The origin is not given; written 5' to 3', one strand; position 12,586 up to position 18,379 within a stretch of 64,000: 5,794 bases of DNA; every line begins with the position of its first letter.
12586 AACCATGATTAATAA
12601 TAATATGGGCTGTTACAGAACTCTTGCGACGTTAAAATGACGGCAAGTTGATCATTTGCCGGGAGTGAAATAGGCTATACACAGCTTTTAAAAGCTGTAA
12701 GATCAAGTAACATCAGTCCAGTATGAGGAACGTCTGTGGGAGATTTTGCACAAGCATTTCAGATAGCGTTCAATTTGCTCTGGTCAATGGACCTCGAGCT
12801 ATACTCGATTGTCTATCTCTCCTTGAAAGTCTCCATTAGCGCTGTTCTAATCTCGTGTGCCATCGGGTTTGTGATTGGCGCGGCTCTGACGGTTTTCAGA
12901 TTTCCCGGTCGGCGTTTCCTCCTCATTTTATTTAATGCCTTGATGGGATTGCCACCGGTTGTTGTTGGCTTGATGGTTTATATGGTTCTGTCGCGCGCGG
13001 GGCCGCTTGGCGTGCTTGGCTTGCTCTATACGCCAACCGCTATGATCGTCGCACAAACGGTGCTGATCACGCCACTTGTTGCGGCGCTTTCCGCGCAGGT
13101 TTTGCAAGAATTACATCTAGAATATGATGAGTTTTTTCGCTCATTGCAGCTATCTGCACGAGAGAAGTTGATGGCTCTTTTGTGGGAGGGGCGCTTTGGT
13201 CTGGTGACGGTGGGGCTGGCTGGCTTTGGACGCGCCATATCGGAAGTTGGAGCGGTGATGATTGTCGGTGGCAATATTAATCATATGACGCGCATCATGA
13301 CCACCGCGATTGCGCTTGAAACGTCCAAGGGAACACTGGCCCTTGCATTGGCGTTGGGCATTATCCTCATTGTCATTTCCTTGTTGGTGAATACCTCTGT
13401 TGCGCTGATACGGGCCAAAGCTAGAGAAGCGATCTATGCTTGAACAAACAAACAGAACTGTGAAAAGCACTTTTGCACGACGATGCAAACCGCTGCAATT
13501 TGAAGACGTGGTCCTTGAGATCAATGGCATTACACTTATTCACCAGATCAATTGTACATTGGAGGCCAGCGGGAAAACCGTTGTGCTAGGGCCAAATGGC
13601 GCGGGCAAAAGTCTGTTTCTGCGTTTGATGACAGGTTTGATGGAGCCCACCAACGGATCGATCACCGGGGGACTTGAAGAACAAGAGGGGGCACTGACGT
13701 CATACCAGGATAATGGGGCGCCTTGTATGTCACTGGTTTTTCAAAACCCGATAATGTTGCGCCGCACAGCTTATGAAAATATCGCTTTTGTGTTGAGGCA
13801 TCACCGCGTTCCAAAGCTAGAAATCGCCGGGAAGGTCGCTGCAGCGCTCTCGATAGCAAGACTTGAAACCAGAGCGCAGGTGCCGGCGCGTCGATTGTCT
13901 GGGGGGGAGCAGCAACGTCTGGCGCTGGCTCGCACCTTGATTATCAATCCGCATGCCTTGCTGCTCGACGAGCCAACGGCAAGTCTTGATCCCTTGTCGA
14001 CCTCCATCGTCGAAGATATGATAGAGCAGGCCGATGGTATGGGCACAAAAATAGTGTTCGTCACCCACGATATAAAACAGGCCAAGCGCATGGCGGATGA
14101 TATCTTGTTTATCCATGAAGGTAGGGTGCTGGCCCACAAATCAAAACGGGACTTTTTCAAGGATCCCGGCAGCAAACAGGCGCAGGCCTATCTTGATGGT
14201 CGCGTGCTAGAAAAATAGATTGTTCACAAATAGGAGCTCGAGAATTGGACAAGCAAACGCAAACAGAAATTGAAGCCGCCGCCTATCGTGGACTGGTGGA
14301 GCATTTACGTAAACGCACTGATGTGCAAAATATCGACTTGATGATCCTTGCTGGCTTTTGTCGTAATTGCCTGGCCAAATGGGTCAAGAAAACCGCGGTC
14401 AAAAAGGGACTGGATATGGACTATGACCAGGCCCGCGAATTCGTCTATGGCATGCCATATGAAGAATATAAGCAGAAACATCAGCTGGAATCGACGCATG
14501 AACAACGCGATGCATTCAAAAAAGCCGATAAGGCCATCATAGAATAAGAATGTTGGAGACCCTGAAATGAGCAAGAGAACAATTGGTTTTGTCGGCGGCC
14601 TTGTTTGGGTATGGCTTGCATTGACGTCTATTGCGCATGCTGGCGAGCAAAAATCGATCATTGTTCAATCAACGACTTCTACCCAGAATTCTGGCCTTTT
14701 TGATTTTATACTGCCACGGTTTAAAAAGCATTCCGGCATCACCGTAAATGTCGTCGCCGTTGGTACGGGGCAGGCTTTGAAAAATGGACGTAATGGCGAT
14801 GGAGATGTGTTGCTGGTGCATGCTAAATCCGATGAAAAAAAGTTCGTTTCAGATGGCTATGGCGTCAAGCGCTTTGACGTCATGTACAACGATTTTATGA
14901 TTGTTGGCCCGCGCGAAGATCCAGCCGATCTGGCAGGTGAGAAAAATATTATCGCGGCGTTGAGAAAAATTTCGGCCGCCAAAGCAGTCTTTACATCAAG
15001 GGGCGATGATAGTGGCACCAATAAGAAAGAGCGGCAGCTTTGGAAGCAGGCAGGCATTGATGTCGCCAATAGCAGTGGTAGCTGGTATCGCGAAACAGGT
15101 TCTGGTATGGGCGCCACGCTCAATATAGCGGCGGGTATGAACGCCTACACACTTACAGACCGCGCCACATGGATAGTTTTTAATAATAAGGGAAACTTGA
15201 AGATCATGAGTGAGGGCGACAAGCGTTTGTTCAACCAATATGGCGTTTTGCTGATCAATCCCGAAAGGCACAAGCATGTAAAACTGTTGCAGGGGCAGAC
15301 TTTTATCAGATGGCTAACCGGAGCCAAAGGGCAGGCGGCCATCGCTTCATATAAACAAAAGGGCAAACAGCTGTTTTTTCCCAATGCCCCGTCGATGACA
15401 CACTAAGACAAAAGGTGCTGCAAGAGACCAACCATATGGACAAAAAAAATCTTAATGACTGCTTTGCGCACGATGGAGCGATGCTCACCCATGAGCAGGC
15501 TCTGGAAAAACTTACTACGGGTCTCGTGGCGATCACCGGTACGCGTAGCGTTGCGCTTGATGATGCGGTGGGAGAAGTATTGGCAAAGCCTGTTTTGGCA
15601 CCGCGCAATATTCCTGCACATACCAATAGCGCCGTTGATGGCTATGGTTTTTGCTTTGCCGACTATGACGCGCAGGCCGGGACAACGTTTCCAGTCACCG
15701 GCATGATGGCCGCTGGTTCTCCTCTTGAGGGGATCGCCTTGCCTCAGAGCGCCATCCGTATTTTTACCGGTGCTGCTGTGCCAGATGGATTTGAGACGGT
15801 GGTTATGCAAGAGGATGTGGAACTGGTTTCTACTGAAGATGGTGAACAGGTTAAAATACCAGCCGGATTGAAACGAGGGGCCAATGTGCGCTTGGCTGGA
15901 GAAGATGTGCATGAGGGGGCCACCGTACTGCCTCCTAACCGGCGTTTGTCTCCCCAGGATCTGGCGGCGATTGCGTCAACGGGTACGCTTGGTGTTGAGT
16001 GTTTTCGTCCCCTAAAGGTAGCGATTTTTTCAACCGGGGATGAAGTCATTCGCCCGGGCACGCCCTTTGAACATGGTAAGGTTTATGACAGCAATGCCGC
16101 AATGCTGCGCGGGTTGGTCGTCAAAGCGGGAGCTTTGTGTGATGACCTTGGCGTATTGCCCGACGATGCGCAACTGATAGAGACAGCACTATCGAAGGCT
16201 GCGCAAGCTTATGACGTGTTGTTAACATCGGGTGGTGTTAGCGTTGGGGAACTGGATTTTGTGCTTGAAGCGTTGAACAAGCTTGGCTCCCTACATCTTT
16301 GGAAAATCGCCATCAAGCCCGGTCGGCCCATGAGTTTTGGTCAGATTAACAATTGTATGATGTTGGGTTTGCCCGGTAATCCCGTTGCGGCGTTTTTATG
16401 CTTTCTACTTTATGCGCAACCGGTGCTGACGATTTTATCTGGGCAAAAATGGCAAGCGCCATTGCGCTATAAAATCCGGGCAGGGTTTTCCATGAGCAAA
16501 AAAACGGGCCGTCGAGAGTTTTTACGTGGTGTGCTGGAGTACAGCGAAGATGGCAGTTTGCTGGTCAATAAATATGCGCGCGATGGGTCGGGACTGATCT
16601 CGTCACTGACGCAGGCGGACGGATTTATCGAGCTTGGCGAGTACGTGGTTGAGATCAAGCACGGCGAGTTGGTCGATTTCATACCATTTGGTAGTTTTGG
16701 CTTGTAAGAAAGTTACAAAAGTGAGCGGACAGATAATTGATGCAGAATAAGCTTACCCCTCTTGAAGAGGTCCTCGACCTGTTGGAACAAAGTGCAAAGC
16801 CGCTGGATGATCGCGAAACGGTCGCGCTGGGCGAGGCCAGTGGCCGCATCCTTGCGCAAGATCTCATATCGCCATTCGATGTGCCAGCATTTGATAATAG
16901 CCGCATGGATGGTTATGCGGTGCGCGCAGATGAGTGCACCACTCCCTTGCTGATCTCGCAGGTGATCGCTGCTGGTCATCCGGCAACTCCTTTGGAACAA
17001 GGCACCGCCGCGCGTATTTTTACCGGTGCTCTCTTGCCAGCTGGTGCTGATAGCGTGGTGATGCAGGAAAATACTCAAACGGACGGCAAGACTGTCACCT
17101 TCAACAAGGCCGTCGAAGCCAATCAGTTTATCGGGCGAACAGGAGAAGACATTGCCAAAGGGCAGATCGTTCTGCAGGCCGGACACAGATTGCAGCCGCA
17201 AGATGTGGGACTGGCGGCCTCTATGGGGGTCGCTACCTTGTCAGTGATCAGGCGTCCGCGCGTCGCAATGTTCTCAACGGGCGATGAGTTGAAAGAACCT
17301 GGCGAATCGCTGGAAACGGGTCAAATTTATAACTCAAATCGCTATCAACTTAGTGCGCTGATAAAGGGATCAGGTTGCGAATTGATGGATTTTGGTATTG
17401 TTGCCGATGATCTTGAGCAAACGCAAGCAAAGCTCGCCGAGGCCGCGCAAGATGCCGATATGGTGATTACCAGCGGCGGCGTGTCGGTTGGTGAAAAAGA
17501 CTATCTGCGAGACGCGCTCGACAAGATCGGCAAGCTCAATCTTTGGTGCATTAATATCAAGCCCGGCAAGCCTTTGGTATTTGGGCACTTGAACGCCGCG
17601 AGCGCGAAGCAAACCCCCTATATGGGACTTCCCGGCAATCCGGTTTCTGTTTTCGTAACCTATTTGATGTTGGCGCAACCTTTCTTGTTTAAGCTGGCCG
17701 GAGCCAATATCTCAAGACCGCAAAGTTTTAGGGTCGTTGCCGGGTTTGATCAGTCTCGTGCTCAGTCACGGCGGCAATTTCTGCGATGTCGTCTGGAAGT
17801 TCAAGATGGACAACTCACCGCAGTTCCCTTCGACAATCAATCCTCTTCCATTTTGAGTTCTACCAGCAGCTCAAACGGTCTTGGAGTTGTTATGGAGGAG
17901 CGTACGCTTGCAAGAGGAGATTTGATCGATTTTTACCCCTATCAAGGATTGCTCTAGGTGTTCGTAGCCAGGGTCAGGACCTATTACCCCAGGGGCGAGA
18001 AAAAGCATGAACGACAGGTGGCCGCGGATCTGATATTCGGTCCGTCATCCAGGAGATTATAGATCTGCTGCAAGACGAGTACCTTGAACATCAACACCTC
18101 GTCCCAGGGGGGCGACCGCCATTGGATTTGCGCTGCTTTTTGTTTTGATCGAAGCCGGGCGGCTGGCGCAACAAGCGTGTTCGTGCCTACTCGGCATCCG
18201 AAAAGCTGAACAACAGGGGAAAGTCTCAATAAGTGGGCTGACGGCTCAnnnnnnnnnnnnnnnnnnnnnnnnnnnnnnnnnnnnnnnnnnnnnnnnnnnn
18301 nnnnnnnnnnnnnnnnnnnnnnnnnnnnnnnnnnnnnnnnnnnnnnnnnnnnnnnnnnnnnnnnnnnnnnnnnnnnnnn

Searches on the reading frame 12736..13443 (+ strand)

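Call 14: search_protein_families(library=ncbifam, proteins=[window:12736-13443:+], max_evalue=0.00001)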
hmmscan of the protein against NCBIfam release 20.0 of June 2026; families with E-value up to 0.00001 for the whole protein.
window:12736-13443:+ (235 aa): 10 families
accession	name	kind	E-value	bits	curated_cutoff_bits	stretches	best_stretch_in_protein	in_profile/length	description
NF038017.1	ABC_perm1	subfamily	1.5e-71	240.2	100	1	29-212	1-184/184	ABC transporter permease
NF041773.1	tung_perm_TupB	equivalog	3.8e-50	170.8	320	1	6-225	6-225/230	tungstate ABC transporter permease TupB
TIGR02141.1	modB_ABC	equivalog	1e-21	77.6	182.6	1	28-225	2-205/208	molybdate ABC transporter permease subunit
TIGR00969.1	3a0106s02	subfamily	1.1e-18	67.6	240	1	6-221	41-265/272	sulfate ABC transporter permease subunit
TIGR01581.1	Mo_ABC_porter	hypoth_equivalog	1.5e-16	60.6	210.3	1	21-217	18-223/225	ABC transporter permease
TIGR02140.1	permease_CysW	equivalog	1.7e-14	54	329.1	1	5-228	26-258/261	sulfate ABC transporter permease subunit CysW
TIGR02139.1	permease_CysT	equivalog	4.3e-14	52.7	246.1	1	5-229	29-262/265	sulfate ABC transporter permease subunit CysT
NF006939.0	PRK09421.1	equivalog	4.3e-12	45.9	262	1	21-218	7-213/230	molybdate ABC transporter permease subunit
NF008208.0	PRK10971.1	equivalog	2.5e-11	43.6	415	1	29-228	63-269/277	sulfate/thiosulfate ABC transporter permease CysT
NF008620.0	PRK11602.1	equivalog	1e-07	31.5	442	1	18-222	58-272/291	sulfate/thiosulfate ABC transporter permease CysW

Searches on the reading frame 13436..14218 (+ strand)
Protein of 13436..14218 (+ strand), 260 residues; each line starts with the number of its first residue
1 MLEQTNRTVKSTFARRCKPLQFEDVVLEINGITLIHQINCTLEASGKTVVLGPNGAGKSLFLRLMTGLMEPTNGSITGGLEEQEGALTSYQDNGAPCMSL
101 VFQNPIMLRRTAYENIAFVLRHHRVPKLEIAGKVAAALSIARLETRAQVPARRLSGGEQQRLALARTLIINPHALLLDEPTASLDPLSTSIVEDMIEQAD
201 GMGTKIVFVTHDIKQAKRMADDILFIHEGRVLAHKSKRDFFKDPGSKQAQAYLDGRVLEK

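Call 14: search_protein_families(library=ncbifam, proteins=[window:13436-14218:+], max_evalue=0.00001)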
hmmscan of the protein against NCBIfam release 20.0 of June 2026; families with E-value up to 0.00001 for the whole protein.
window:13436-14218:+ (260 aa): 182 families (the best 25 are shown)
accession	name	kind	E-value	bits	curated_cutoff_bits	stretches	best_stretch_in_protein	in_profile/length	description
TIGR00972.1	3a0107s01c2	equivalog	5.5e-43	147.1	343.2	1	25-257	7-247/248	phosphate ABC transporter ATP-binding protein PstB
NF006987.0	PRK09452.1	equivalog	1.1e-38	133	482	1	16-245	14-240/378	spermidine/putrescine ABC transporter ATP-binding protein PotA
TIGR04521.1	ECF_ATPase_2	equivalog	4.9e-38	130.8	330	1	35-244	21-236/279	energy-coupling factor transporter ATPase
NF040840.2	tungstate_WtpC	equivalog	6.9e-38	130.8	440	1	35-252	16-230/347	tungstate ABC transporter ATP-binding protein WtpC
TIGR02673.1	FtsE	equivalog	1.8e-37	129.1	264.85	1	21-229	3-213/214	cell division ATP-binding protein FtsE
TIGR01187.1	potA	subfamily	2.2e-37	128.9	355.6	1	50-251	1-199/325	polyamine ABC transporter ATP-binding protein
TIGR03258.1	PhnT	equivalog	4.8e-37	127.8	499.15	1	17-253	6-240/359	2-aminoethylphosphonate ABC transport system ATP-binding subunit PhnT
TIGR04520.1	ECF_ATPase_1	equivalog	1.4e-36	126.3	315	1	32-243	15-226/269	energy-coupling factor transporter ATPase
TIGR00968.1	3a0106s01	subfamily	8.1e-35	120.4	342.75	1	28-252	9-230/237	sulfate ABC transporter ATP-binding protein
NF010068.0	PRK13548.1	equivalog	1.6e-34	119.2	261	1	20-241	6-231/261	heme ABC transporter ATP-binding protein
TIGR02857.1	CydD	equivalog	2.2e-34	119.3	435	1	11-219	313-523/529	thiol reductant ABC exporter subunit CydD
NF040933.2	ABC_arch_GlcV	equivalog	2.7e-34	118.6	450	1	32-248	19-237/357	glucose ABC transporter ATP-binding protein GlcV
TIGR03265.1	PhnT2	equivalog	6.6e-34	117.7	457.7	1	20-247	5-229/353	putative 2-aminoethylphosphonate ABC transporter ATP-binding protein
NF043075.1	MMSYN1_0197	equivalog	6.7e-34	117.3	550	1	20-247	3-227/341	spermidine/putrescine ABC transporter ATP-binding protein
NF007027.0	PRK09493.1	equivalog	1.3e-33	116.3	379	1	21-253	3-236/240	glutamine ABC transporter ATP-binding protein GlnQ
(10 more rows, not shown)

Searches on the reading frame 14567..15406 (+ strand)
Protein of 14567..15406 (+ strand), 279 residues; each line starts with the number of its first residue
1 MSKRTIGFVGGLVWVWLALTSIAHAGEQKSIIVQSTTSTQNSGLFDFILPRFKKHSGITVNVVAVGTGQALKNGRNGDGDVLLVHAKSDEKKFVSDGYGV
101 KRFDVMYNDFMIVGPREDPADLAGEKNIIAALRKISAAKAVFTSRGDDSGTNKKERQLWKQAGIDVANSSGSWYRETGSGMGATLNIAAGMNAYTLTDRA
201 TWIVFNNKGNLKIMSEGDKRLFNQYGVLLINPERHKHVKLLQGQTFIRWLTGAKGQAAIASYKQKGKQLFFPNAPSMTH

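Call 14: search_protein_families(library=ncbifam, proteins=[window:14567-15406:+], max_evalue=0.00001)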
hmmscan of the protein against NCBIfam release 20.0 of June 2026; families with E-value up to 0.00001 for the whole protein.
window:14567-15406:+ (279 aa): 1 family
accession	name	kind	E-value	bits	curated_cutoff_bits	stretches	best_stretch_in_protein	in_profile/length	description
NF041772.1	tung_bind_TupA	equivalog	8.7e-72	241.7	400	1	19-274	5-262/266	tungstate ABC transporter substrate-binding protein TupA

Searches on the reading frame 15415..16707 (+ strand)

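Call 14: search_protein_families(library=ncbifam, proteins=[window:15415-16707:+], max_evalue=0.00001)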
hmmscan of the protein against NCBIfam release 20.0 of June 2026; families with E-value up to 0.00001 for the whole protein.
window:15415-16707:+ (430 aa): 7 families
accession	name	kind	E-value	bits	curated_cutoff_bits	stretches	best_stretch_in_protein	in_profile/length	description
NF007960.1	PRK10680.1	equivalog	1.9e-126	422.1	440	1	25-425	2-401/401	molybdopterin molybdotransferase MoeA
NF011060.0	PRK14491.1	equivalog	6.7e-121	404.6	532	1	6-426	182-595/598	bifunctional molybdopterin-guanine dinucleotide biosynthesis adaptor protein MobB/molybdopterin molybdotransferase MoeA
NF011068.0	PRK14498.1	equivalog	3.1e-85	286.5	534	1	24-422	10-407/647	molybdopterin biosynthesis protein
NF050098.1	MoeA_actino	exception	6.7e-80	268.8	560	1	33-422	9-397/400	molybdopterin molybdotransferase MoeA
NF045515.2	Glp_gephyrin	equivalog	1e-77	261.6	475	1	38-423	14-401/403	molybdotransferase-like divisome protein Glp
NF011067.0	PRK14497.1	equivalog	1.4e-52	179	536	1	17-420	4-399/546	putative molybdopterin biosynthesis protein MoeA/unknown domain fusion protein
TIGR00177.1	molyb_syn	domain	6e-33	113.9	85.35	1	200-336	2-148/148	molybdenum cofactor synthesis domain-containing protein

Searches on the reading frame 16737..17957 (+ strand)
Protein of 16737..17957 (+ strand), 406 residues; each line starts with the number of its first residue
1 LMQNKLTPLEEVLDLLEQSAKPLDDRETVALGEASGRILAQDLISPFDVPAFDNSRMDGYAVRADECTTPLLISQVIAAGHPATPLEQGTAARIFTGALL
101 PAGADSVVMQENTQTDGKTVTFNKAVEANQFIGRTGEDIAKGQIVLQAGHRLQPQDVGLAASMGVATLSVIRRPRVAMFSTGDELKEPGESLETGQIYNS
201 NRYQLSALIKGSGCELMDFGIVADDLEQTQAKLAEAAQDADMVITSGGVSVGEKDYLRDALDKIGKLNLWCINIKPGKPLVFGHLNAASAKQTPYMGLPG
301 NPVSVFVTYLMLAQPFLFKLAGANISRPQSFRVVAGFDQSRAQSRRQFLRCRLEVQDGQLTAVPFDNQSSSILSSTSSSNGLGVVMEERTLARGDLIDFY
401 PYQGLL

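Call 12: search_protein_families(library=pfam, proteins=[window:16737-17957:+], max_evalue=0.01)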
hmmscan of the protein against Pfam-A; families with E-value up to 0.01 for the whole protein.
window:16737-17957:+ (406 aa): 3 families
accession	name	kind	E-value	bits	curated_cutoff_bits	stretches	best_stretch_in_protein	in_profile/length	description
PF03453.22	MoeA_N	-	1.4e-47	161.8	30.8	1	8-164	2-160/160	MoeA N-terminal region (domain I and II)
PF00994.29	MoCF_biosynth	-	4.8e-31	107.8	26.6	1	177-317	1-142/144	Probable molybdopterin binding domain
PF03454.20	MoeA_C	-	1.2e-13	51.5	22.1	1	333-401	2-71/72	MoeA C-terminal region (domain IV)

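Call 13: search_protein_families(library=ncbifam, proteins=[window:16737-17957:+], max_evalue=0.01)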
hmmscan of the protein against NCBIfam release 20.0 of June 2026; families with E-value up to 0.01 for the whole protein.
window:16737-17957:+ (406 aa): 12 families
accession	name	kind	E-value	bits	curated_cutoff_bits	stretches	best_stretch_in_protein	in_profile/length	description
NF007960.1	PRK10680.1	equivalog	6.1e-126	420.4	440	1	9-398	3-397/401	molybdopterin molybdotransferase MoeA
NF011060.0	PRK14491.1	equivalog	4.8e-119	398.5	532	1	3-406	196-598/598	bifunctional molybdopterin-guanine dinucleotide biosynthesis adaptor protein MobB/molybdopterin molybdotransferase MoeA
NF011068.0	PRK14498.1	equivalog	2e-97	326.8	534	1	5-390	8-397/647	molybdopterin biosynthesis protein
NF045515.2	Glp_gephyrin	equivalog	6.8e-92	308.3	475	1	9-395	3-396/403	molybdotransferase-like divisome protein Glp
NF050098.1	MoeA_actino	exception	8.6e-89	298.1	560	1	26-392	19-390/400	molybdopterin molybdotransferase MoeA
NF011067.0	PRK14497.1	equivalog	6.5e-67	226.3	536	1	5-364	9-367/546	putative molybdopterin biosynthesis protein MoeA/unknown domain fusion protein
TIGR00177.1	molyb_syn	domain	8.6e-31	106.9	85.35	1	174-315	2-148/148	molybdenum cofactor synthesis domain-containing protein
NF002947.1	PRK03604.1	equivalog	2e-06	27.3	285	1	204-268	169-234/301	bifunctional molybdenum cofactor biosynthesis protein MoaC/MoaB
NF001813.0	PRK00549.1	equivalog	1.1e-05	24.6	379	1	192-250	12-70/414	competence/damage-inducible protein A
TIGR00200.1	cinA_nterm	subfamily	8.8e-05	21.4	243.15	1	189-254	10-75/414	CinA family nicotinamide mononucleotide deamidase-related protein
NF002978.0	PRK03673.1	equivalog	0.00022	20.3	496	1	175-253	3-74/398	nicotinamide mononucleotide deamidase-related protein YfaY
NF002291.0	PRK01215.1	equivalog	0.0031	16.6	293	1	189-256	12-79/264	nicotinamide mononucleotide deamidase-related protein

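Call 42: find_related_loci(query=window:16737-17957:+, collection=metagenome_contigs, flank=10000)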
Query window:16737-17957:+ (406 aa) in metagenome_contigs; peptide patterns used: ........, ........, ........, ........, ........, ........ (x = any residue, [..] = any of these).
132 stretches matched a pattern; 9 encode a relative of the query (tblastn E <= 1e-3); 9 distinct loci.
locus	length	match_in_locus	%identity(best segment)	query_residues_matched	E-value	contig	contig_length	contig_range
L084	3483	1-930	85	97-406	0e+0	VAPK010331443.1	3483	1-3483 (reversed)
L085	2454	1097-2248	40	22-406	1e-85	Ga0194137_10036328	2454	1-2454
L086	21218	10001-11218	37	8-406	1e-76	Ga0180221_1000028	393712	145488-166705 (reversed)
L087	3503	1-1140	39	34-406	1e-75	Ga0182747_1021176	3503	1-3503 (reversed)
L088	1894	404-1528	38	27-397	2e-66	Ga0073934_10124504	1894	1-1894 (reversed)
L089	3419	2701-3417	45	22-258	3e-53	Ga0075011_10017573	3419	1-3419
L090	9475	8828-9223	41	27-149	2e-18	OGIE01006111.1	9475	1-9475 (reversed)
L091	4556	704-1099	41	27-149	2e-18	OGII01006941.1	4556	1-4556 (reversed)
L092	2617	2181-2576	41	27-149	2e-18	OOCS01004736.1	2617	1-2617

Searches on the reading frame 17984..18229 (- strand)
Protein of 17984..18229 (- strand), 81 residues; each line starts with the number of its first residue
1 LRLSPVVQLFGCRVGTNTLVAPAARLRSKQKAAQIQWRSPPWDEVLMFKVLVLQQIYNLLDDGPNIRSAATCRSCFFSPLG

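Call 25: search_protein_families(library=pfam, proteins=[window:17984-18229:-], max_evalue=0.1)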
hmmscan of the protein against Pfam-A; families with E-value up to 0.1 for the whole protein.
window:17984-18229:- (81 aa): 1 family
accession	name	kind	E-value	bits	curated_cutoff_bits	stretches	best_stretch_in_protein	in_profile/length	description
PF05598.16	DUF772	-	0.0095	16.4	23.1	1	40-59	3-22/74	Transposase domain (DUF772)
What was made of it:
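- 17984..19126 (.): Non-coding or decayed stretch holding IS5-type (DUF772) and IS630-type (DDE_3) transposase fragments. It forms the left edge of the variable segment. Call 25.
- Two transposase fragments lie at 17984-18229 and 19031-19126 (call 25).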
